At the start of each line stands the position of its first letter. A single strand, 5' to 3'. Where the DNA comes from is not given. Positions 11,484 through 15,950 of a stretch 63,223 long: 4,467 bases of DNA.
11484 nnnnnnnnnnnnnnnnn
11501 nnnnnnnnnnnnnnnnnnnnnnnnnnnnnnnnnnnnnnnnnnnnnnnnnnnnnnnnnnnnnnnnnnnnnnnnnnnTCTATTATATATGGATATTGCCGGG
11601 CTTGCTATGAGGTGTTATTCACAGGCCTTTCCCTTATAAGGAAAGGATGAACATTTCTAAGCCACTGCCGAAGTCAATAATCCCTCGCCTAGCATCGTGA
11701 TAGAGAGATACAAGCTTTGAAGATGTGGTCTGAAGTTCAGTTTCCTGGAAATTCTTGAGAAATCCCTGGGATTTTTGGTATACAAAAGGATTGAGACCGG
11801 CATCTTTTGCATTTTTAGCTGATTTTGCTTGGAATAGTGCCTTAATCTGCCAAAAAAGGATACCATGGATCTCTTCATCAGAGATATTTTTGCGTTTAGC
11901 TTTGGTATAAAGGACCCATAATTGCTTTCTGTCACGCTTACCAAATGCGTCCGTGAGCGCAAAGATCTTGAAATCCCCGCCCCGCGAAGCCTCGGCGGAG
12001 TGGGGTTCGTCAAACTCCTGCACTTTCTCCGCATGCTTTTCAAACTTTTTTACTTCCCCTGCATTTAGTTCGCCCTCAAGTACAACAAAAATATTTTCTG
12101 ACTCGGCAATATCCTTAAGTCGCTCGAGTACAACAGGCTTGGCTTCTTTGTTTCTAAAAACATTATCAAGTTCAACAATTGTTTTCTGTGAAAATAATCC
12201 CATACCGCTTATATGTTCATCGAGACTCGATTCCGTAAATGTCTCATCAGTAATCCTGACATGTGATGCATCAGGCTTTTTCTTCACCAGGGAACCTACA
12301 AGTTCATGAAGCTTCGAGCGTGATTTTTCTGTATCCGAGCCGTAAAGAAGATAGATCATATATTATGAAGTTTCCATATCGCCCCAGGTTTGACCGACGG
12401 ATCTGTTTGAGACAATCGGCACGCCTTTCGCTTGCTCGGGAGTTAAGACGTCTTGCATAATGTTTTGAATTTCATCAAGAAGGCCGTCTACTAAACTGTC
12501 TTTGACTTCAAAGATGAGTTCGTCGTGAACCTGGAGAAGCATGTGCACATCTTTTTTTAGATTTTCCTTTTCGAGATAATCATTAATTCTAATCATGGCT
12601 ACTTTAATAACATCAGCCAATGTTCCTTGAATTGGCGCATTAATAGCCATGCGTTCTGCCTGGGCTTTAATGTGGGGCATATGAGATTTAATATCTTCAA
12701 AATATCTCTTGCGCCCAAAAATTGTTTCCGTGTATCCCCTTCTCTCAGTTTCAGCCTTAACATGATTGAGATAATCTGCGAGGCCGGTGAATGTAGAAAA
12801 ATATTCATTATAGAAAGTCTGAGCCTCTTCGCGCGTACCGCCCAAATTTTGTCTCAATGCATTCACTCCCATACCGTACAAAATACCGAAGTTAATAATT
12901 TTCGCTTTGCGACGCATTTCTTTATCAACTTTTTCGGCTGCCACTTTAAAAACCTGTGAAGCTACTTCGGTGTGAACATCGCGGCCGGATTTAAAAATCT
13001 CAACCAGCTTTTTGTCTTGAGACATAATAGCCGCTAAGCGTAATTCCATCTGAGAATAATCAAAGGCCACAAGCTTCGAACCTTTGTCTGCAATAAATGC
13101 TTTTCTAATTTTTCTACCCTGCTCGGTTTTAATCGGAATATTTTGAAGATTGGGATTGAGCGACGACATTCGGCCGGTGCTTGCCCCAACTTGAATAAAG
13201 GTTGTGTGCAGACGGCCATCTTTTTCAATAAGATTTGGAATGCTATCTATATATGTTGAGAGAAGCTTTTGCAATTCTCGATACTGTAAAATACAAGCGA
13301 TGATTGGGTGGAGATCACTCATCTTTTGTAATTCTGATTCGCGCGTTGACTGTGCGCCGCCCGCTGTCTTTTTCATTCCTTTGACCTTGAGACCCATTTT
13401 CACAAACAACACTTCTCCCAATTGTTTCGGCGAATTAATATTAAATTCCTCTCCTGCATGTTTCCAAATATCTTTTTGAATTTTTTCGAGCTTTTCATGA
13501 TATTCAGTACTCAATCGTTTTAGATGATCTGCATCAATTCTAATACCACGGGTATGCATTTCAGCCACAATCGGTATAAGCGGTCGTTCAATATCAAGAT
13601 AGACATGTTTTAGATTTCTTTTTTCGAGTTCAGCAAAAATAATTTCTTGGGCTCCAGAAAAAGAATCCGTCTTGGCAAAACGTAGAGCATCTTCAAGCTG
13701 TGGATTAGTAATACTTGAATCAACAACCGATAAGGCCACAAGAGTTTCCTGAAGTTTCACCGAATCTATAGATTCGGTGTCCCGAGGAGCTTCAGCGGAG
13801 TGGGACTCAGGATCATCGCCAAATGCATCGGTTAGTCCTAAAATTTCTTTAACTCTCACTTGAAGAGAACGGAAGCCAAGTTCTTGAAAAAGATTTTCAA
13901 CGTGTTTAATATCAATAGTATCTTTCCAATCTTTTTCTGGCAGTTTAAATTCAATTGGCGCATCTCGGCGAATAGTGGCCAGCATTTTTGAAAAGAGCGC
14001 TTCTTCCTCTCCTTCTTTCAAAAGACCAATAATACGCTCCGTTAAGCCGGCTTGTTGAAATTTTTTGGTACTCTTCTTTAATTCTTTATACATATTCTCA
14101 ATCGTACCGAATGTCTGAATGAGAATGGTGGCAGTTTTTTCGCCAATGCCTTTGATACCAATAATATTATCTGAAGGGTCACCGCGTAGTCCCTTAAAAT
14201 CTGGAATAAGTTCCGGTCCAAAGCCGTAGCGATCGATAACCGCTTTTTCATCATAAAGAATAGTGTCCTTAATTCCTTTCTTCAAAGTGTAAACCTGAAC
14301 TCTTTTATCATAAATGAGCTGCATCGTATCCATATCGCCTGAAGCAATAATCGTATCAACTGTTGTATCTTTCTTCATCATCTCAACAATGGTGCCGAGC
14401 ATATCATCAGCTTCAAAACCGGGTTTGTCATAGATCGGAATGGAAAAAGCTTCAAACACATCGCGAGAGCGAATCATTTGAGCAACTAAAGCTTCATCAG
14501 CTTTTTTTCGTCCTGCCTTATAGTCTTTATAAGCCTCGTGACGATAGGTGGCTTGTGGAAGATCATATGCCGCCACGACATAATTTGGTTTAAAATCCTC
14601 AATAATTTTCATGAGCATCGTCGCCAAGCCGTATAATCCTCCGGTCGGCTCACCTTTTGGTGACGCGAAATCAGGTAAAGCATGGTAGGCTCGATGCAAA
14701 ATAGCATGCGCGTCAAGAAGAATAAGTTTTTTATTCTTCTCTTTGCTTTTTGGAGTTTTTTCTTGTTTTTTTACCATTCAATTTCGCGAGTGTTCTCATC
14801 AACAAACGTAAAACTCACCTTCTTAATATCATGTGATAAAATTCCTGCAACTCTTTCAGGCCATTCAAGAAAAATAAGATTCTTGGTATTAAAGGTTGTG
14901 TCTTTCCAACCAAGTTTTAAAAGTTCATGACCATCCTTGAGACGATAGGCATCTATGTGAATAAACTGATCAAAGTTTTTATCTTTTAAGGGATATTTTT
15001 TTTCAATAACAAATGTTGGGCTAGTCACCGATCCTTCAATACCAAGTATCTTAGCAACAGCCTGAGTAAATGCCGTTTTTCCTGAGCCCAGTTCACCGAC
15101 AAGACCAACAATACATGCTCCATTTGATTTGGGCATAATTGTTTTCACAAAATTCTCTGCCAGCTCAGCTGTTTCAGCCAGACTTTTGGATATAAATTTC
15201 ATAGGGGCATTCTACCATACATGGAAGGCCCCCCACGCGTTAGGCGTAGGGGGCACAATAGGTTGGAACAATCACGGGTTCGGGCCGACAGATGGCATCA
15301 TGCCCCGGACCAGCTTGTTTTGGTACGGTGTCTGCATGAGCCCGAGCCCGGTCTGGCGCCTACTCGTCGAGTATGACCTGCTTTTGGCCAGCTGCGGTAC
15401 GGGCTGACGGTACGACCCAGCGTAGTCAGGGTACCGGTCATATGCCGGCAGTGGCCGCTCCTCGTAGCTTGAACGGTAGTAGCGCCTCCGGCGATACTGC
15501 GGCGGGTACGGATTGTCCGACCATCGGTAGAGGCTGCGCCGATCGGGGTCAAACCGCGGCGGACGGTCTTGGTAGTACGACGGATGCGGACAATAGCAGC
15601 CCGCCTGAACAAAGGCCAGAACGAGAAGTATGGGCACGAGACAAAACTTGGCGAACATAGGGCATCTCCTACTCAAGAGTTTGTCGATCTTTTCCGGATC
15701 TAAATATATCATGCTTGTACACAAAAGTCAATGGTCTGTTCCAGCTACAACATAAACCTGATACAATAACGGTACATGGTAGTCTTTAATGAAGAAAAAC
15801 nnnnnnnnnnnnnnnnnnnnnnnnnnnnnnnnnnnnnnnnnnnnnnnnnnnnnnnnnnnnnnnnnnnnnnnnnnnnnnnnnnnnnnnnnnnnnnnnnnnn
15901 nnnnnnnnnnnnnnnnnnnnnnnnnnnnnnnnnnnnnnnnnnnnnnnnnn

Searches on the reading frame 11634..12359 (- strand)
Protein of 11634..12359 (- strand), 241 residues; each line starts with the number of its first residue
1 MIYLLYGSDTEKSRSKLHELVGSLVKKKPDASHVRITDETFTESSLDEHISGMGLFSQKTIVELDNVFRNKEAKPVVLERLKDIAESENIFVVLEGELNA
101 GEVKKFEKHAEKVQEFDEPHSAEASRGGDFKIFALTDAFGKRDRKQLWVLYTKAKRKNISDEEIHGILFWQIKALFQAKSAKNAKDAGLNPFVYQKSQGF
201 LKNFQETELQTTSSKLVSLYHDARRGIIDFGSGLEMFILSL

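Call 44: search_protein_families(library=pfam, proteins=[window:11634-12359:-], max_evalue=0.00001)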
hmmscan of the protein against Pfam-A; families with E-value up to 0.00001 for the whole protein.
window:11634-12359:- (241 aa): 1 family
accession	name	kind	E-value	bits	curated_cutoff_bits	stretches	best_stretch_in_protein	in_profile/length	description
PF21694.2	DNA_pol3_delta_C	-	1e-09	38.8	27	1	131-240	3-120/121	DNA polymerase III delta subunit, C-terminal domain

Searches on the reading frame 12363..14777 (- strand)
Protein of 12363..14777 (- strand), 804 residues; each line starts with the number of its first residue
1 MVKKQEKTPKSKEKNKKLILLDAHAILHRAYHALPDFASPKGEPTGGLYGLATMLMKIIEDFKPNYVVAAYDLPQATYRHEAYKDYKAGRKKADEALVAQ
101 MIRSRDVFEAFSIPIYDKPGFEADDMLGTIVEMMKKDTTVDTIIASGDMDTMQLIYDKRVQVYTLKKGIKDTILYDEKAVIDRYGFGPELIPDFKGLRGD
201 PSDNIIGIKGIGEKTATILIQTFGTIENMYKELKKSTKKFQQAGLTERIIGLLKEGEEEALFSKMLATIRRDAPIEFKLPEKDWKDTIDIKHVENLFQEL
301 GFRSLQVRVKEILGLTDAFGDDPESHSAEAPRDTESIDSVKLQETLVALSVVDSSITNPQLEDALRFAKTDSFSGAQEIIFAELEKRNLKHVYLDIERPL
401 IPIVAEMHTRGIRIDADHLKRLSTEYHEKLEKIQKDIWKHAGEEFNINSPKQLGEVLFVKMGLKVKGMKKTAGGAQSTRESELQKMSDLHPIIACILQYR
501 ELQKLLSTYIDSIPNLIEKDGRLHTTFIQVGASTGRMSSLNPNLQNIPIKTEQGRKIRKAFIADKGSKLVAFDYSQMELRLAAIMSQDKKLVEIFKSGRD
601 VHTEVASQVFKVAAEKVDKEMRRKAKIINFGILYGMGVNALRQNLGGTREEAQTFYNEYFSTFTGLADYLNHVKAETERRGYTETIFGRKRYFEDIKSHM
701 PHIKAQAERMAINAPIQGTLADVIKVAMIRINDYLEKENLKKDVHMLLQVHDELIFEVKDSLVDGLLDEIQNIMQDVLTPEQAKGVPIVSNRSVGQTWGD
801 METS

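Call 20: search_protein_families(library=pfam, proteins=[window:12363-14777:-], max_evalue=0.001)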
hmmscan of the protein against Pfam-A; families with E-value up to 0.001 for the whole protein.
window:12363-14777:- (804 aa): 3 families
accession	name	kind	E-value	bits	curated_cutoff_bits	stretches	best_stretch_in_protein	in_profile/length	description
PF00476.26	DNA_pol_A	-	3.9e-141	470.9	34.3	1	417-800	2-381/381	DNA polymerase family A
PF02739.22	5_3_exonuc_N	-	3.3e-46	157.4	34.3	1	17-185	1-164/164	5'-3' exonuclease, N-terminal resolvase-like domain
PF01367.25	5_3_exonuc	-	6.7e-25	87.9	40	1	188-284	3-91/97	5'-3' exonuclease, C-terminal SAM fold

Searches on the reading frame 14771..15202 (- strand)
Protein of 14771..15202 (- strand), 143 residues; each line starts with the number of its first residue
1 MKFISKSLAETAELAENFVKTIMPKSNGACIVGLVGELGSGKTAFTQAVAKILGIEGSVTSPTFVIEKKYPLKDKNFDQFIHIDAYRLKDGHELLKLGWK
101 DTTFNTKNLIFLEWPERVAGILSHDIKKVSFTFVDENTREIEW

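Call 20: search_protein_families(library=pfam, proteins=[window:14771-15202:-], max_evalue=0.001)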
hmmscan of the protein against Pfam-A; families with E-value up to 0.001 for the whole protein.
window:14771-15202:- (143 aa): 1 family
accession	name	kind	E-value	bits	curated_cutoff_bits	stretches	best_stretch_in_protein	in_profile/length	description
PF02367.23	TsaE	-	7.3e-30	104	26.6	1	6-140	2-127/128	Threonylcarbamoyl adenosine biosynthesis protein TsaE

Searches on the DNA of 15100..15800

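Call 28: search_rna_families(source=window, start=15100, end=15800, threshold=evalue, max_evalue=1)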
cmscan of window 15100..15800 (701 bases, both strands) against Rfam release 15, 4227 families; matches with E-value up to 1: 0.
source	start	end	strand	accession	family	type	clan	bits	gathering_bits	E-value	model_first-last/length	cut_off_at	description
